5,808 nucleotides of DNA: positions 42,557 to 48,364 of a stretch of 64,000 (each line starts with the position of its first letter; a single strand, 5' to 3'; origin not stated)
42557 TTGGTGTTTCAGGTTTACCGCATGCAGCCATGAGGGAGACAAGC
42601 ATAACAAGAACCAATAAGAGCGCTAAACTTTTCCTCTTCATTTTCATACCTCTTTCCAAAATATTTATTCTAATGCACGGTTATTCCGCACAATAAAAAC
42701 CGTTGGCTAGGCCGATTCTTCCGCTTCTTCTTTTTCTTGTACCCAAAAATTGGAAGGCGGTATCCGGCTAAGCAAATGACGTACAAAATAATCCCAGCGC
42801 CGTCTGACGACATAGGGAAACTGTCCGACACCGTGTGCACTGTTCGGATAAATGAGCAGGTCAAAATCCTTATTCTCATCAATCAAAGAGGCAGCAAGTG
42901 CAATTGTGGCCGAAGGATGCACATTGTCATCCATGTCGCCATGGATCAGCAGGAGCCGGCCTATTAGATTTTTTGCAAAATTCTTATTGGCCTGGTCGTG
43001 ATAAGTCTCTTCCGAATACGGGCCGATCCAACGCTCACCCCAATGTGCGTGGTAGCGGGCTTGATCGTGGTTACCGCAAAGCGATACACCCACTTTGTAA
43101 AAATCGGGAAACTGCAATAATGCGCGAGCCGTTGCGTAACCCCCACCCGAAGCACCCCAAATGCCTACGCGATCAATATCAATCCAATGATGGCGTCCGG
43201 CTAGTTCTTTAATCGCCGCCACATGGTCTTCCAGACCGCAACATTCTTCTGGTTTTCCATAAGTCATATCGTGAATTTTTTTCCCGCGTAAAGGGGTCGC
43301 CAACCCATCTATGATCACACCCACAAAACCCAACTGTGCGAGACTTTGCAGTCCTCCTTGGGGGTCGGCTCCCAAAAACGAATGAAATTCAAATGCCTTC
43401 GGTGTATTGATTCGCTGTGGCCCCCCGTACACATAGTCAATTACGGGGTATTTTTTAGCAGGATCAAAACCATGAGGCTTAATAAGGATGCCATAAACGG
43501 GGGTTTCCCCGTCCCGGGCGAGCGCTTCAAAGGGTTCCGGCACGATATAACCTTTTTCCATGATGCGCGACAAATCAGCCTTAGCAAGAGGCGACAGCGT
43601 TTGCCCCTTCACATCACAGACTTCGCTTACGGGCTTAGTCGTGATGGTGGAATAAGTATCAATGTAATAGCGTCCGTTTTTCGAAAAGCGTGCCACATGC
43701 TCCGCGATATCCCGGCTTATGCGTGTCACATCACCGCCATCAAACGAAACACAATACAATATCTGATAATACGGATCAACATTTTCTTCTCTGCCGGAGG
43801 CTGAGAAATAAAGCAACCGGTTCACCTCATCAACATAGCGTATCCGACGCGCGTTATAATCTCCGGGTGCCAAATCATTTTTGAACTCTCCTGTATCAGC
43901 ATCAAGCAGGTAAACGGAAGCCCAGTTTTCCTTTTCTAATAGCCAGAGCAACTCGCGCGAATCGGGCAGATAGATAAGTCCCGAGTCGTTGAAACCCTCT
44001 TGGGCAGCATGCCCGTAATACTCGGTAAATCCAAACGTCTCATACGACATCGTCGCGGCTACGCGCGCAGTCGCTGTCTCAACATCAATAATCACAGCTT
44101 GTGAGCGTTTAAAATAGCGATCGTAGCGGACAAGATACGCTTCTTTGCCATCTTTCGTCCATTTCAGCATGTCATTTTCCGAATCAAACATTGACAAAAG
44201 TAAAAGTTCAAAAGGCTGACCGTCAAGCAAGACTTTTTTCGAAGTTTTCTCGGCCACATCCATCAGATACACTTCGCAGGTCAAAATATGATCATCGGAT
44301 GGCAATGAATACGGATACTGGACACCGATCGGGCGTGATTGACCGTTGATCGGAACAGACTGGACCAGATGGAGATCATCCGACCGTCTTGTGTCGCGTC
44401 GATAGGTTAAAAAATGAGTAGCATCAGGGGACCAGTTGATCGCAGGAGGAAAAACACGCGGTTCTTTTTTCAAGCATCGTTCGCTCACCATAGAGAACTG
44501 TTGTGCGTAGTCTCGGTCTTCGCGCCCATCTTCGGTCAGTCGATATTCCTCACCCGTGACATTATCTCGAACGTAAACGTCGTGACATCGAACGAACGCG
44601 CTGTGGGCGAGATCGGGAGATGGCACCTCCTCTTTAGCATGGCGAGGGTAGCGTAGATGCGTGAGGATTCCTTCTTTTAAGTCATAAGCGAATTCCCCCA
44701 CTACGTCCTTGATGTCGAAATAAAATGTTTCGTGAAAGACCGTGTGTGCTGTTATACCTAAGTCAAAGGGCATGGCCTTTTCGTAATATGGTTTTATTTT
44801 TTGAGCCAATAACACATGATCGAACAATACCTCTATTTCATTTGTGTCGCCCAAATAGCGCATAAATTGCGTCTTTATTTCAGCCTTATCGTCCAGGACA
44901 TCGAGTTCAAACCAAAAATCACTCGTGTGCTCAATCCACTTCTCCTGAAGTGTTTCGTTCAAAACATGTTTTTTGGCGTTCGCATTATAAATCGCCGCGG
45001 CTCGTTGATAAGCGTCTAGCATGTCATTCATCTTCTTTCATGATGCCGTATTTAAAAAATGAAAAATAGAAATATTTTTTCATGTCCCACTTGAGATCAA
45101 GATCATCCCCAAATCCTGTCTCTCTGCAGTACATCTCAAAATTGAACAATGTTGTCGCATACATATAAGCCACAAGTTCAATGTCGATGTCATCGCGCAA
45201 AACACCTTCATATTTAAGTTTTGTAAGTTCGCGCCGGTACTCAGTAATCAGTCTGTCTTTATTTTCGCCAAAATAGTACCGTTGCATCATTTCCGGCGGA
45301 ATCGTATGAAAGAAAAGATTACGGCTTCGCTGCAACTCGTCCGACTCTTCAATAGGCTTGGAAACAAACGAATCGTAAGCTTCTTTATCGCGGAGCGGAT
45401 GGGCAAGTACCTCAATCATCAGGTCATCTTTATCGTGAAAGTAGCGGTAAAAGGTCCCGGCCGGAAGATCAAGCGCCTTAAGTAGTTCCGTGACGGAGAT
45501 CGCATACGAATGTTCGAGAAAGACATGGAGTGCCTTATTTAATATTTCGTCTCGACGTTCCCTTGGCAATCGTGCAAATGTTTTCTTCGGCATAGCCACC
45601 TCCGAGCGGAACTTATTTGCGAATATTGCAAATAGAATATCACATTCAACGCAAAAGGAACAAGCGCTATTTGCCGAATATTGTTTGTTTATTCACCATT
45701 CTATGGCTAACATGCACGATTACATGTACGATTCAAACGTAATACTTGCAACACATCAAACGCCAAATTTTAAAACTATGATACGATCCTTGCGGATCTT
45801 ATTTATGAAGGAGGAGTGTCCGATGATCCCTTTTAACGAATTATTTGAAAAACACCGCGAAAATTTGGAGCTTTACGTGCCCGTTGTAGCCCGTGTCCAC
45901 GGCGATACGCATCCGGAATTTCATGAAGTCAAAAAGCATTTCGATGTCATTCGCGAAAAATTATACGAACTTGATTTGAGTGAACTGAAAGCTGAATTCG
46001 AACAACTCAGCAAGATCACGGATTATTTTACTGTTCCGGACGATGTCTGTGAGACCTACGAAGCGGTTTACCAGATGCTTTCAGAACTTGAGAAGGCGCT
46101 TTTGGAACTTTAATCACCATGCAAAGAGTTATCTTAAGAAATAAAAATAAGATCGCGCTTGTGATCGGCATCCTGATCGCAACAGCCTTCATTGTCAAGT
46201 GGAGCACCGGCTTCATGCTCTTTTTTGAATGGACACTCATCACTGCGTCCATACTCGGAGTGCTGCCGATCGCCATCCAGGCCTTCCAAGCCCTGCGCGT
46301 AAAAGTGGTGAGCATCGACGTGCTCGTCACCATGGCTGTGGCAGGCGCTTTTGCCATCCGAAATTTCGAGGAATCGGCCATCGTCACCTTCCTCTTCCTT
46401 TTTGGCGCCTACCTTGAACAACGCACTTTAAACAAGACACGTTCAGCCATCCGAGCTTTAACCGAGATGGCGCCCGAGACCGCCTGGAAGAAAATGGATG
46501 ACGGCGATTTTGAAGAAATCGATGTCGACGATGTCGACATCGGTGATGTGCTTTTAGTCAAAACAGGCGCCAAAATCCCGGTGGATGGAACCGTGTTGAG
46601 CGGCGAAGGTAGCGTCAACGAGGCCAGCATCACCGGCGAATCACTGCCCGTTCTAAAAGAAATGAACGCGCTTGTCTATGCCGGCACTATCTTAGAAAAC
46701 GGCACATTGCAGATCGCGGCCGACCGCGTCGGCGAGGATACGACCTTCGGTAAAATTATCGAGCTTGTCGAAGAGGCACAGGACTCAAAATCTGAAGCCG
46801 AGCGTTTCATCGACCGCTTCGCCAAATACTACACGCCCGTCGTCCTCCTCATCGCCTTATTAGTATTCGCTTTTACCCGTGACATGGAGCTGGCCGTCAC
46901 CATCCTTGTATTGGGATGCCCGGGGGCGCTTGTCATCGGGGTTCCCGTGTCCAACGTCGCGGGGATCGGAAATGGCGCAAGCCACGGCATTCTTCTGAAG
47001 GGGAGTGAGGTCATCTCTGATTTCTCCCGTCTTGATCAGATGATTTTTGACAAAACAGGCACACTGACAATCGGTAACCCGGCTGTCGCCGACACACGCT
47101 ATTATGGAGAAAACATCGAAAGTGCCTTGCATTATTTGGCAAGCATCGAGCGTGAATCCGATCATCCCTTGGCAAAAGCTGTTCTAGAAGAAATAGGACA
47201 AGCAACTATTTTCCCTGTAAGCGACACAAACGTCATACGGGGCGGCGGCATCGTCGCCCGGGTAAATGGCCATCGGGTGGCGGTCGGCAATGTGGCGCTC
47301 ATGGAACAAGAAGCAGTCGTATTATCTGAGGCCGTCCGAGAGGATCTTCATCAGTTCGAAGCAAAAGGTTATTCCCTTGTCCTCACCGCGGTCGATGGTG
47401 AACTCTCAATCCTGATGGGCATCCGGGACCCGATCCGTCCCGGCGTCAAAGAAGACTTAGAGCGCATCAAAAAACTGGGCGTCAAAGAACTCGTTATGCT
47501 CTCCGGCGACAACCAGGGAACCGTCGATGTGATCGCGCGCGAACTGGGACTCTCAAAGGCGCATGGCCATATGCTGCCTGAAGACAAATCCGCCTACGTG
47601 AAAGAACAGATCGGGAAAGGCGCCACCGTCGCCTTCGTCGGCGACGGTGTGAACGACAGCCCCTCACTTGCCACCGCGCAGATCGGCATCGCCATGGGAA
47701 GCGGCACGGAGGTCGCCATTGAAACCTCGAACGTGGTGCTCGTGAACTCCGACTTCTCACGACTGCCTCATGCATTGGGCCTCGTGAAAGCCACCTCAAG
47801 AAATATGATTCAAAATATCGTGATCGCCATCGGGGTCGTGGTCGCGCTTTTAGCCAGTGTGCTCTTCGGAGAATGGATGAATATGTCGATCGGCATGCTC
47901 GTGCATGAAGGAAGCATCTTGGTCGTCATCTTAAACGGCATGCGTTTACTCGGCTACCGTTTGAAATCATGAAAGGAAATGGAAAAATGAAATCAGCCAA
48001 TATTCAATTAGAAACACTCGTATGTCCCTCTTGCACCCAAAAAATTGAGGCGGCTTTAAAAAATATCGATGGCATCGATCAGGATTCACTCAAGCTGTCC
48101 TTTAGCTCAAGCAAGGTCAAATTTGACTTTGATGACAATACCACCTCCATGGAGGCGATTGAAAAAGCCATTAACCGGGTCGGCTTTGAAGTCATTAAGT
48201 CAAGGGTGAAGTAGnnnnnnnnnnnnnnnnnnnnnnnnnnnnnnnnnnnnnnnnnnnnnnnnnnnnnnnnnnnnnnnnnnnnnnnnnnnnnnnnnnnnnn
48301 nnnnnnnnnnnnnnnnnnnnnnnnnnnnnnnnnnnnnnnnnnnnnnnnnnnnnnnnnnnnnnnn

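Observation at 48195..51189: Opine-dehydrogenase-family enzyme translationally coupled to a 637-aa B12-binding-domain protein: an uncharacterised two-enzyme module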

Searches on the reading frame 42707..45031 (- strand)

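Call 63: search_protein_families(library=pfam, proteins=[window:42707-45031:-], max_evalue=0.00001)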
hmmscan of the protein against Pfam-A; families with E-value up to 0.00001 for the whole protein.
window:42707-45031:- (774 aa): 2 families
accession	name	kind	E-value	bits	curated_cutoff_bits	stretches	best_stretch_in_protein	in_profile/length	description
PF00326.27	Peptidase_S9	-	3.5e-37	128.4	22.6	1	561-753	7-210/213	Prolyl oligopeptidase family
PF00930.27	DPPIV_N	-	8.6e-36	123.8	22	1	116-466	28-353/354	Dipeptidyl peptidase IV (DPP IV) N-terminal region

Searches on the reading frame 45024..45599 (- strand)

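Call 63: search_protein_families(library=pfam, proteins=[window:45024-45599:-], max_evalue=0.00001)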
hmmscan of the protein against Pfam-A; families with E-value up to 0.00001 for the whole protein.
window:45024-45599:- (191 aa): 1 family
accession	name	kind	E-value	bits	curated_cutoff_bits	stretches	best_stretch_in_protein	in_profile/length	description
PF00440.29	TetR_N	-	6e-08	32.8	24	1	19-64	1-47/47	Bacterial regulatory proteins, tetR family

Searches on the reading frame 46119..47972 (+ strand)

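Call 63: search_protein_families(library=pfam, proteins=[window:46119-47972:+], max_evalue=0.00001)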
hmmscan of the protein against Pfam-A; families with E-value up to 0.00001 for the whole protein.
window:46119-47972:+ (617 aa): 2 families
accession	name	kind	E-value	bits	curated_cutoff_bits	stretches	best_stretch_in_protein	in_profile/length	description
PF00122.25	E1-E2_ATPase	-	4.5e-50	170.1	28.1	1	116-288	1-180/181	E1-E2 ATPase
PF00702.32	Hydrolase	-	3.4e-27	96.5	26.4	1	309-520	5-190/191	haloacid dehalogenase-like hydrolase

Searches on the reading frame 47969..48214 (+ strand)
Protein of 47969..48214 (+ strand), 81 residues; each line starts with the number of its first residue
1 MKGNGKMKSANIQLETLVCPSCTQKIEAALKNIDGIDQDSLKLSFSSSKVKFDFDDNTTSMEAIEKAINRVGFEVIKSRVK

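Call 63: search_protein_families(library=pfam, proteins=[window:47969-48214:+], max_evalue=0.00001)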
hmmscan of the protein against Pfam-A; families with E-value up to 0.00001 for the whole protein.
window:47969-48214:+ (81 aa): 1 family
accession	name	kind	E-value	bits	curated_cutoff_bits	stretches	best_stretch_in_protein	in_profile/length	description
PF00403.32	HMA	-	2.8e-08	34.4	24.8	1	15-74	5-62/62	Heavy-metal-associated domain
